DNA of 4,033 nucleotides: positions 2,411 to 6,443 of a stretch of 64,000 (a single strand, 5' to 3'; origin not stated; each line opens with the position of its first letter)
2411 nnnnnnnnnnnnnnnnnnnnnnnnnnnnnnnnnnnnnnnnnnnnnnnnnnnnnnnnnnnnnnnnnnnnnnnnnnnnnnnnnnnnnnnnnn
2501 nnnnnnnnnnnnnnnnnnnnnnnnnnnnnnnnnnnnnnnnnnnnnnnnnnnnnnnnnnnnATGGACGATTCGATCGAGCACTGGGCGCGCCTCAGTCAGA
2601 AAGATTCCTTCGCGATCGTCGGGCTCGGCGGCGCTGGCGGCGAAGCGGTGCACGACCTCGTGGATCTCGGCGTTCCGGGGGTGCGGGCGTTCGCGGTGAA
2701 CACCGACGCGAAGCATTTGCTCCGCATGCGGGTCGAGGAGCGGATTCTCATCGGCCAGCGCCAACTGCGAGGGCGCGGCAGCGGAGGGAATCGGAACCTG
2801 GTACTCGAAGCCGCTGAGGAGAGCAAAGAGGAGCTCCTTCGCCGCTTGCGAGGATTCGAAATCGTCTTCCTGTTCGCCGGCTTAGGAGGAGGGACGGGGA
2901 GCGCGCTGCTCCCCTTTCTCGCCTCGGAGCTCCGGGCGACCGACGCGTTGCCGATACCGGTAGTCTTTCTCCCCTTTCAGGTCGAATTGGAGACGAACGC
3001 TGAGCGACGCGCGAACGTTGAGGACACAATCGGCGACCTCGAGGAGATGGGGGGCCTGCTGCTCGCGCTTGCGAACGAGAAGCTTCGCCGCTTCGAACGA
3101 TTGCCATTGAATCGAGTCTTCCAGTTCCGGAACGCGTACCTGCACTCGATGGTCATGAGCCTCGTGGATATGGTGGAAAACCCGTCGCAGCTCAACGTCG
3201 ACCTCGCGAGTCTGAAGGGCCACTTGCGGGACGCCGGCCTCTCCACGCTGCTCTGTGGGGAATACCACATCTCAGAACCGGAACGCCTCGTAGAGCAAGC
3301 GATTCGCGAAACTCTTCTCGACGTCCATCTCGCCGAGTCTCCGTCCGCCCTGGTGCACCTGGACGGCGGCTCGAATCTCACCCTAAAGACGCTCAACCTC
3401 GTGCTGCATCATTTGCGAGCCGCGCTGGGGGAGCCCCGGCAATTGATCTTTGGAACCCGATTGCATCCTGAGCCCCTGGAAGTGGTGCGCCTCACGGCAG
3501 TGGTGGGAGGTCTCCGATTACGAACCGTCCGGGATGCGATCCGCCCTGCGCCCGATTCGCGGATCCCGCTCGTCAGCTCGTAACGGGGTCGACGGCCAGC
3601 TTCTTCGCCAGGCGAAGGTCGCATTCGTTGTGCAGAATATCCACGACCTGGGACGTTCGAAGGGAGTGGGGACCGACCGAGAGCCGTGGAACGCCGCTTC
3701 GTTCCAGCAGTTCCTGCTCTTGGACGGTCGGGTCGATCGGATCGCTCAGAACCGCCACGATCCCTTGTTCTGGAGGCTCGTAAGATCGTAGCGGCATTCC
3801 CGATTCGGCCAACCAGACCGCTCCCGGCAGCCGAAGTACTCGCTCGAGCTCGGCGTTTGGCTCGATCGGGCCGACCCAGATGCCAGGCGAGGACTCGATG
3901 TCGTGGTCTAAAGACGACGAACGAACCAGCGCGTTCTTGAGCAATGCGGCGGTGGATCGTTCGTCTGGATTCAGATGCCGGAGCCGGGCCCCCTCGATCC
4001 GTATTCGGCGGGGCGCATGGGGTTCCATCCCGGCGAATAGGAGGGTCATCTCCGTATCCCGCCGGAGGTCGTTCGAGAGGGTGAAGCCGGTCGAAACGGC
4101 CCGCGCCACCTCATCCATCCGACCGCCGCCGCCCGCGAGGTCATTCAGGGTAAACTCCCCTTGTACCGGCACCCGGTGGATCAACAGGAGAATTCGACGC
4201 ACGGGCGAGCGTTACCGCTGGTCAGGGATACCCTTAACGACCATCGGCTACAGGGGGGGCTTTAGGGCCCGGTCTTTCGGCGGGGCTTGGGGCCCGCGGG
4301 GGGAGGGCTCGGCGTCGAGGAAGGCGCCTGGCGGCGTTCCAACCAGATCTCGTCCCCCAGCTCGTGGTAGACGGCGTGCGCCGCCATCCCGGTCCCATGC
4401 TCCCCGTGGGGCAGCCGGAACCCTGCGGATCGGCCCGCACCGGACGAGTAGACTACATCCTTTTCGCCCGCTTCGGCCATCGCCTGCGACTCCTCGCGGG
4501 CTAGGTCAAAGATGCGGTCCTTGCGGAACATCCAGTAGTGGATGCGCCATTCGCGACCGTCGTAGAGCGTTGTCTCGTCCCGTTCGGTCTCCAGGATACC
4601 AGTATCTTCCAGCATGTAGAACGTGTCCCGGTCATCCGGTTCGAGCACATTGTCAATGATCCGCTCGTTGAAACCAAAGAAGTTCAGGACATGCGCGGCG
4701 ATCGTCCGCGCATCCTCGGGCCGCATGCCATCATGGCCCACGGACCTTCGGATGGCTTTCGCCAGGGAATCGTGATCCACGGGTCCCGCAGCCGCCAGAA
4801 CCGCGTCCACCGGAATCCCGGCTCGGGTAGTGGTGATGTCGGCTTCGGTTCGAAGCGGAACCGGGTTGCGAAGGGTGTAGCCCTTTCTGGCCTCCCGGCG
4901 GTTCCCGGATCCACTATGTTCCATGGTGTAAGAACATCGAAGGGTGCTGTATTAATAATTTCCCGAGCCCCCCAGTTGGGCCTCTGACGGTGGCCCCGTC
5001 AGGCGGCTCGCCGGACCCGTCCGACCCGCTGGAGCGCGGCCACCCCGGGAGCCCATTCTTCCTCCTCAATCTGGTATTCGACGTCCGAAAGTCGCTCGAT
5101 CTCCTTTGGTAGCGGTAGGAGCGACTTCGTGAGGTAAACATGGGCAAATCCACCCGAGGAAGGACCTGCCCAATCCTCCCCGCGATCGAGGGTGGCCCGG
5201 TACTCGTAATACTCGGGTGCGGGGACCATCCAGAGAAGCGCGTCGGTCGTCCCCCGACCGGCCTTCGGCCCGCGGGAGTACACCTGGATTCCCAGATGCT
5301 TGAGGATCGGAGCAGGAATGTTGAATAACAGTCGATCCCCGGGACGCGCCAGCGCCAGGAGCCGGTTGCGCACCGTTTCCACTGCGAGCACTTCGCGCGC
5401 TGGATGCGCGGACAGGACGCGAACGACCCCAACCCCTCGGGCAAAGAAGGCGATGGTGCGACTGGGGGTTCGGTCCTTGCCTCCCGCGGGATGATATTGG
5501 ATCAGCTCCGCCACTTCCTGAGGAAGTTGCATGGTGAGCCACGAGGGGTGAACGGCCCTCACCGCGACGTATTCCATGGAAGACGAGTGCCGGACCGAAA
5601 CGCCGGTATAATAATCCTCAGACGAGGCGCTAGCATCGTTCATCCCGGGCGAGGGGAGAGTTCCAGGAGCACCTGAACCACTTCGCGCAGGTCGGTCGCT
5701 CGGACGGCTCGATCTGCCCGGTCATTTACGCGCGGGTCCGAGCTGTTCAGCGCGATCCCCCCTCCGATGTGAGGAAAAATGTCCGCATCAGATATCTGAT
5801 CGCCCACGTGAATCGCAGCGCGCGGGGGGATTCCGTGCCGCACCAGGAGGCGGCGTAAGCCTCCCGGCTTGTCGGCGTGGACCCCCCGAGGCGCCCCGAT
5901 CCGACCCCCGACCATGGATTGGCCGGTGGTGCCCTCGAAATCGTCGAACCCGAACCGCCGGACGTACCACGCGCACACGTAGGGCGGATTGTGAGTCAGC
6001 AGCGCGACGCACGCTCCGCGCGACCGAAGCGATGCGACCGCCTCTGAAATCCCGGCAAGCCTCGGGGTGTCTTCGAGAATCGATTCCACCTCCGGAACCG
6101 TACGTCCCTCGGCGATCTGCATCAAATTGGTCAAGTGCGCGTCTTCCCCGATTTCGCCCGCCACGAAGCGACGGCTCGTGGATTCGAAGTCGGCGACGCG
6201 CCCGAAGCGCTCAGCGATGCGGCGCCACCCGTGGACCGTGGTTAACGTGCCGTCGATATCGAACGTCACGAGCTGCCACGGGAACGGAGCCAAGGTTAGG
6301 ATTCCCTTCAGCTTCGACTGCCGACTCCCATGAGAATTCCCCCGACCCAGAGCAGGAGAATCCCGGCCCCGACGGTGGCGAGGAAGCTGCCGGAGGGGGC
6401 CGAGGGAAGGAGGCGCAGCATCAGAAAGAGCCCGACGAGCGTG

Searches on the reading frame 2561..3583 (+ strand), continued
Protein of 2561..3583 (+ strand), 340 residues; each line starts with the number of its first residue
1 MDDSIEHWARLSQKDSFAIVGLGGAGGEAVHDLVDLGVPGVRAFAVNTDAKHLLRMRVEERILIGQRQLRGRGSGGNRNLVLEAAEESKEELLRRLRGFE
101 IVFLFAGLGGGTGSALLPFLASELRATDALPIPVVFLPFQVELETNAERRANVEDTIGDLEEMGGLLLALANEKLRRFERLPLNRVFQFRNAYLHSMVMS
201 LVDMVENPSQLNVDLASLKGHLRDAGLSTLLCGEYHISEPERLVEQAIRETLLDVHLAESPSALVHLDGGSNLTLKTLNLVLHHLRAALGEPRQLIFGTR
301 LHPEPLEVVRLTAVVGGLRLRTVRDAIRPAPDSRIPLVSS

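Call 83: fold_search(model_id=the predicted structure, library=pdb)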
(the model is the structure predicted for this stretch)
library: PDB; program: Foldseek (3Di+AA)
matches with E <= 10: 1840; with E <= 0.001: 1071
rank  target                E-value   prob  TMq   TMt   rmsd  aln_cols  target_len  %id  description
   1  1w5a_B                2.7e-30  1.00  0.77  0.78   4.2       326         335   30  FtsZ dimer, MgGTP soak (M. jannaschii) (released 2004-12-01)
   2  2vap                  2.8e-30  1.00  0.76  0.77   4.5       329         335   31  FtsZ GDP M. jannaschii (released 2007-09-11)
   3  1w5a_A                2.6e-29  1.00  0.76  0.77   4.1       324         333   31  FtsZ dimer, MgGTP soak (M. jannaschii) (released 2004-12-01)
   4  1w5e_B                3.6e-29  1.00  0.76  0.77   4.0       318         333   31  FtsZ W319Y mutant, P1 (M. jannaschii) (released 2004-12-01)
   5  3wgj_A                5.2e-29  1.00  0.82  0.92   2.1       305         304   27  STAPHYLOCOCCUS AUREUS FTSZ T7 chimera mutant, T7Bs (released 2013-12-25)
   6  1w59_A                5.2e-29  1.00  0.74  0.72   4.6       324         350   30  FtsZ dimer, empty (M. jannaschii) (released 2004-12-01)
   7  1w5e_A                7.6e-29  1.00  0.76  0.78   3.8       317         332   32  FtsZ W319Y mutant, P1 (M. jannaschii) (released 2004-12-01)
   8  7ojd                  8.6e-29  1.00  0.82  0.91   2.1       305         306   26  SaFtsZ(D46A) complexed with GDP (released 2022-03-02)
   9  7ohh                  9.8e-29  1.00  0.82  0.91   2.1       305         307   26  SaFtsZ complexed with GDP and BeF3- (released 2022-03-02)
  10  9isk_A                1.3e-28  1.00  0.82  0.88   2.1       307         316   31  Cryo-EM structure of KpFtsZ-ZapA complex (released 2025-07-23)
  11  7ojc                  1.6e-28  1.00  0.82  0.90   2.1       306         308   26  SaFtsZ(Q48A) complexed with GDP (released 2022-03-02)
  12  1w59_B                2.7e-28  1.00  0.75  0.74   3.9       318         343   33  FtsZ dimer, empty (M. jannaschii) (released 2004-12-01)
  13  2r6r                  3.0e-28  1.00  0.75  0.78   3.5       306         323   28  Aquifex aeolicus FtsZ (released 2007-10-16)
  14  6yd1                  3.5e-28  1.00  0.82  0.91   2.1       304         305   27  SaFtsZ-DFMBA (released 2021-07-28)
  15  6rvn                  3.5e-28  1.00  0.82  0.90   2.1       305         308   26  aFtsz-GDP-Wat (released 2020-02-19)
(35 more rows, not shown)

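Call 90: search_dna_similar(query=window:2561-3583:+, collection=plasmids, mode=protein, max_rows=12)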
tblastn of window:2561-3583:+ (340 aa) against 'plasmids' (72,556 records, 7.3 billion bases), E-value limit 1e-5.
Records with a match: 7; places in all: 7; records where one place covers at least 80% of the query: 6.
Best place of each record, by identity: <60% 7.
By first word of the organism name: Haloarcula 2; Leptospira 1; Natronorubrum 1; Salinibaculum 1; Tsukamurella 1; Rossellomorea 1.
By predicted mobility (MOB-suite, as given by PLSDB): non-mobilizable 7.
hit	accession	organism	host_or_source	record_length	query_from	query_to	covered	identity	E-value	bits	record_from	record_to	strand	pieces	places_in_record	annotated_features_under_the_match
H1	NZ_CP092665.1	Leptospira interrogans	Homo sapiens,blood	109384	19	335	93%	30.9%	4e-10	69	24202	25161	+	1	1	ftsZ: cell division protein FtsZ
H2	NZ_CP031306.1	Natronorubrum bangense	Cell culture,The Bange salt-alkaline ...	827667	2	330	97%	29.4%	2e-16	87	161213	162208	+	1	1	ftsZ: cell division protein FtsZ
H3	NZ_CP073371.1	Haloarcula sinaiiensis ATCC 33800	cell culture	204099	17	319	89%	29.8%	6e-17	89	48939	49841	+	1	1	ftsZ: cell division protein FtsZ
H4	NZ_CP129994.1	Salinibaculum sp. KK48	cell culture,sediment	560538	16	319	89%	28.4%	2e-17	91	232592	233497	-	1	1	ftsZ: cell division protein FtsZ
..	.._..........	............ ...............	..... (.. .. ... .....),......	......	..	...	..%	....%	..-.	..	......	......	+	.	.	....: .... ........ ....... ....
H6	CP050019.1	Haloarcula sp. JP-L23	-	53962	17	298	83%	27.7%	5e-10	68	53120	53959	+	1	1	none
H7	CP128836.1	Rossellomorea sp. AcN35-11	-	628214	118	318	59%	26.7%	8e-7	58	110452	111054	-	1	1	ftsZ: cell division protein FtsZ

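Call 92: get_annotated_region(hit=H2, flank=2500)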
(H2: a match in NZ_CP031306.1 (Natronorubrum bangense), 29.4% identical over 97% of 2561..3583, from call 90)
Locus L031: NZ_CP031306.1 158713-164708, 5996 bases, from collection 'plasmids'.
description: Natronorubrum bangense strain JCM 10635 plasmid unnamed1, complete sequence
organism: Natronorubrum bangense (NCBI taxid 61858)
taxonomy: Archaea; Euryarchaeota; Halobacteria; Halobacteriales; Natrialbaceae; Natronorubrum; Natronorubrum bangense
host: -; source: Cell culture,The Bange salt-alkaline lake in Tibet; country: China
typing (MOB-suite, as given by PLSDB): non-mobilizable
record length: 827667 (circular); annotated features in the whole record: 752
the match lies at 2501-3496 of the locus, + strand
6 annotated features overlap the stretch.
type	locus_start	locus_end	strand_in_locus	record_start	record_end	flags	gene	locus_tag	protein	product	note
CDS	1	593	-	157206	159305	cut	-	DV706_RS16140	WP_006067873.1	bacterio-opsin activator domain-containing protein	-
CDS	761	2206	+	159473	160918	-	-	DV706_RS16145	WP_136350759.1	D-aminoacyl-tRNA deacylase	-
CDS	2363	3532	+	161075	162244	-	ftsZ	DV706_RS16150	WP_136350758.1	cell division protein FtsZ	GO:0000910 - cytokinesis [Evidence IEA]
CDS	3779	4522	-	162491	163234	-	fabG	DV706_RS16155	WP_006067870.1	3-oxoacyl-ACP reductase FabG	-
CDS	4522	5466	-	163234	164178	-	-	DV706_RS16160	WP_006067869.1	ACP S-malonyltransferase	GO:0006633 - fatty acid biosynthetic process [Evidence IEA]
CDS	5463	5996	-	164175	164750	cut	-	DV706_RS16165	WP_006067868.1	holo-ACP synthase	GO:0006633 - fatty acid biosynthetic process [Evidence IEA]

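Call 93: get_annotated_region(hit=H4, flank=2500)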
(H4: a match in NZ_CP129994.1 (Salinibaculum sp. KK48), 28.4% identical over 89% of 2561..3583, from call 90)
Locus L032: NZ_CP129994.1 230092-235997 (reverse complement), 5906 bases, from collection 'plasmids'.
description: Salinibaculum sp. KK48 plasmid unnamed2, complete sequence
organism: Salinibaculum sp. KK48 (NCBI taxid 3058903)
taxonomy: Archaea; Euryarchaeota; Halobacteria; Halobacteriales; Haloarculaceae; Salinibaculum; Salinibaculum sp. KK48
host: -; source: cell culture,sediment; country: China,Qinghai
typing (MOB-suite, as given by PLSDB): non-mobilizable
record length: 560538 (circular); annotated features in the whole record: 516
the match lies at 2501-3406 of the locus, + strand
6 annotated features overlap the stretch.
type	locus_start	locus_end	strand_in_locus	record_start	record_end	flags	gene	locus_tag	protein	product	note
CDS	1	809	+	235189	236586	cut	-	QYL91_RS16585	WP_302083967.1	phosphoadenosine phosphosulfate reductase family protein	-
CDS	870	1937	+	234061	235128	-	-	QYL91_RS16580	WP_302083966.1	HAMP domain-containing sensor histidine kinase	GO:0007165 - signal transduction [Evidence IEA]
CDS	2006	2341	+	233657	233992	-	-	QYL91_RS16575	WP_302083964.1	ribbon-helix-helix protein, CopG family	GO:0006355 - regulation of DNA-templated transcription [Evidence IEA]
CDS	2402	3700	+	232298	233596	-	ftsZ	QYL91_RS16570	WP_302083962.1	cell division protein FtsZ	GO:0000910 - cytokinesis [Evidence IEA]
CDS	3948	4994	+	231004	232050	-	-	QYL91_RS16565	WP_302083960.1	hypothetical protein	-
CDS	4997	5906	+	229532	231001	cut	-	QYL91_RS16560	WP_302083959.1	hypothetical protein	-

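Call 97: get_annotated_region(hit=H3, flank=2500)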
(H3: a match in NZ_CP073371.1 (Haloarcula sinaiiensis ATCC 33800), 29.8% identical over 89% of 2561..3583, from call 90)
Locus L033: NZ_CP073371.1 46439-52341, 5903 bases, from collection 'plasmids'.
description: Haloarcula sinaiiensis ATCC 33800 plasmid pHsi204, complete sequence
organism: Haloarcula sinaiiensis ATCC 33800 (NCBI taxid 662476)
taxonomy: Archaea; Euryarchaeota; Halobacteria; Halobacteriales; Haloarculaceae; Haloarcula; Haloarcula sinaiiensis; Haloarcula sinaiiensis ATCC 33800
host: -; source: cell culture; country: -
typing (MOB-suite, as given by PLSDB): non-mobilizable
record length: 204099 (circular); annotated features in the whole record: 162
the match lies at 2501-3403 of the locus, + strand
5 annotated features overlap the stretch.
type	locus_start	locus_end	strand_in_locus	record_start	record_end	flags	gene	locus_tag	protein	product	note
CDS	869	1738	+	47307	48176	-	-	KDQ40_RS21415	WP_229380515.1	hypothetical protein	-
CDS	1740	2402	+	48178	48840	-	-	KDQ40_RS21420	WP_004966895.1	hypothetical protein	-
CDS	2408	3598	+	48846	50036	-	ftsZ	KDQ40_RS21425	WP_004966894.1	cell division protein FtsZ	GO:0000910 - cytokinesis [Evidence IEA]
CDS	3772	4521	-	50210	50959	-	-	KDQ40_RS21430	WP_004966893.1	glucose 1-dehydrogenase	-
CDS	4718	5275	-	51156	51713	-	-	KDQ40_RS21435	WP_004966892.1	TetR/AcrR family transcriptional regulator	GO:0006355 - regulation of DNA-templated transcription [Evidence IEA]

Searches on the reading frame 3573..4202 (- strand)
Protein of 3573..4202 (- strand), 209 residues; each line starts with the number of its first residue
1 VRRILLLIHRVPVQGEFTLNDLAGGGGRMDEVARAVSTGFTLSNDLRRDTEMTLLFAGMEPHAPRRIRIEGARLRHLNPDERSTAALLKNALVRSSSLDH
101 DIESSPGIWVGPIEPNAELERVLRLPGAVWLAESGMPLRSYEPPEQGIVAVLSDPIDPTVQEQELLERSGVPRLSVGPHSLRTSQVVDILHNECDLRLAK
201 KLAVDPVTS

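Call 3: search_protein_families(library=pfam, proteins=[window:3573-4202:-], max_evalue=0.1)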
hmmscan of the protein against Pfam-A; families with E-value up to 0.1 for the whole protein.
window:3573-4202:- (209 aa): 1 family
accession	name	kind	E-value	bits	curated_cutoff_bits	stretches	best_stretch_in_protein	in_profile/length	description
PF04013.17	Methyltrn_RNA_2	-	9.9e-31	107.4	25.5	1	1-195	1-194/198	Putative SAM-dependent RNA methyltransferase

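Call 4: search_protein_families(library=ncbifam, proteins=[window:3573-4202:-], max_evalue=0.1)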
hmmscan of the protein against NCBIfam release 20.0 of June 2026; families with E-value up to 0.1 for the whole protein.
window:3573-4202:- (209 aa): 1 family
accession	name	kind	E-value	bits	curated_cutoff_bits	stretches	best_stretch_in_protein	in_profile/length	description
NF002560.0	PRK02135.1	equivalog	7.1e-43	146.4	183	1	1-197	1-197/200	tRNA (pseudouridine(54)-N(1))-methyltransferase TrmY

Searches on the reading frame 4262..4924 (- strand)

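Call 3: search_protein_families(library=pfam, proteins=[window:4262-4924:-], max_evalue=0.1)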
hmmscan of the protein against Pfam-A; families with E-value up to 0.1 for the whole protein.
window:4262-4924:- (220 aa): 1 family
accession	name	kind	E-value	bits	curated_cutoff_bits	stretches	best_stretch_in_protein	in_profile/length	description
PF19479.4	DUF6015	-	2e-27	96.7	27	1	53-136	7-89/140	Family of unknown function (DUF6015)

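Call 4: search_protein_families(library=ncbifam, proteins=[window:4262-4924:-], max_evalue=0.1)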
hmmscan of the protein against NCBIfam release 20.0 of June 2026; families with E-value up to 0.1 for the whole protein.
window:4262-4924:- (220 aa): 0 families

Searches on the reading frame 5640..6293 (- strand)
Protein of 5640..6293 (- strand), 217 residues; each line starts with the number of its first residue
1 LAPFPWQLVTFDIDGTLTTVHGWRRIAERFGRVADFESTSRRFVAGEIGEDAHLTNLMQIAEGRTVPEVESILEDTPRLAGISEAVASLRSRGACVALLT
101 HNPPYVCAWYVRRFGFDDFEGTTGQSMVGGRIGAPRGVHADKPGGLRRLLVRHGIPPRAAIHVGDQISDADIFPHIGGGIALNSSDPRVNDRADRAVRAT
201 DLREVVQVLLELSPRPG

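Call 3: search_protein_families(library=pfam, proteins=[window:5640-6293:-], max_evalue=0.1)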
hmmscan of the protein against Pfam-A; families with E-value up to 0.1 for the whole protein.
window:5640-6293:- (217 aa): 4 families
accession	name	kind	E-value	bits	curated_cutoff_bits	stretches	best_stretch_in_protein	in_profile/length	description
PF00702.32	Hydrolase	-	1.8e-14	55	26.4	1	7-171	2-185/191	haloacid dehalogenase-like hydrolase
PF12710.13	HAD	-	5.6e-09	37.1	27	1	9-170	1-185/189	haloacid dehalogenase-like hydrolase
PF08282.18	Hydrolase_3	-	9.1e-06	26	20.9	1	140-200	186-246/255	haloacid dehalogenase-like hydrolase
PF13419.12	HAD_2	-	0.019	15.5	23.8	0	10-170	2-165/178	Haloacid dehalogenase-like hydrolase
